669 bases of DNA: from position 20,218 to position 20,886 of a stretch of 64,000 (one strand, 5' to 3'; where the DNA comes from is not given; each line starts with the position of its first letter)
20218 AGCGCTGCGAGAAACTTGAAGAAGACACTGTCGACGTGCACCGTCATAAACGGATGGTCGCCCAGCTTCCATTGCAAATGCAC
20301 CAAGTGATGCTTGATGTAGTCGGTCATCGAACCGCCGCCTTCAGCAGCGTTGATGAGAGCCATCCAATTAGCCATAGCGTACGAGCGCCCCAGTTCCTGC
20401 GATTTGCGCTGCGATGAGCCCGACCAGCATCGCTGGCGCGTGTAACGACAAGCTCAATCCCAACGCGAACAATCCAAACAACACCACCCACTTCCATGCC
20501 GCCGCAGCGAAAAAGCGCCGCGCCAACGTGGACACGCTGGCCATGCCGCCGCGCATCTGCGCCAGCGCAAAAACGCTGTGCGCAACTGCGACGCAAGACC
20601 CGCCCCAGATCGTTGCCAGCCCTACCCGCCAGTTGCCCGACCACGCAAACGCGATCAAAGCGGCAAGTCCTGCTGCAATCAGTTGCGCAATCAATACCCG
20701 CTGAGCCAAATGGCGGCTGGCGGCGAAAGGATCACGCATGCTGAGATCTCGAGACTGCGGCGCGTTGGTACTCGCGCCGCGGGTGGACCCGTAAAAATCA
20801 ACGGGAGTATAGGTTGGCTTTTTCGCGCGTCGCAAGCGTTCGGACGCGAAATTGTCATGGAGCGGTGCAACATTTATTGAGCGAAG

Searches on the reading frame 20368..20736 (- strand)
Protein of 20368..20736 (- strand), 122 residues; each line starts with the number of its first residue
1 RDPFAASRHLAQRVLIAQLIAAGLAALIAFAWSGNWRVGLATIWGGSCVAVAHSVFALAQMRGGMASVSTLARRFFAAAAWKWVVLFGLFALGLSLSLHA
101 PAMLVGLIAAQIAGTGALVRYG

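Call 83: search_protein_families(library=pfam, proteins=[window:20368-20736:-], max_evalue=1)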
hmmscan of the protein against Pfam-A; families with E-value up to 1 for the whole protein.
window:20368-20736:- (122 aa): 1 family
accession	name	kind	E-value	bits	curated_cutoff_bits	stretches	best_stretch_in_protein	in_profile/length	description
PF21536.4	BTB_KLHL33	-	0.031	14.6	27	1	16-52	16-52/63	Kelch-like protein 33-like, BTB/POZ domain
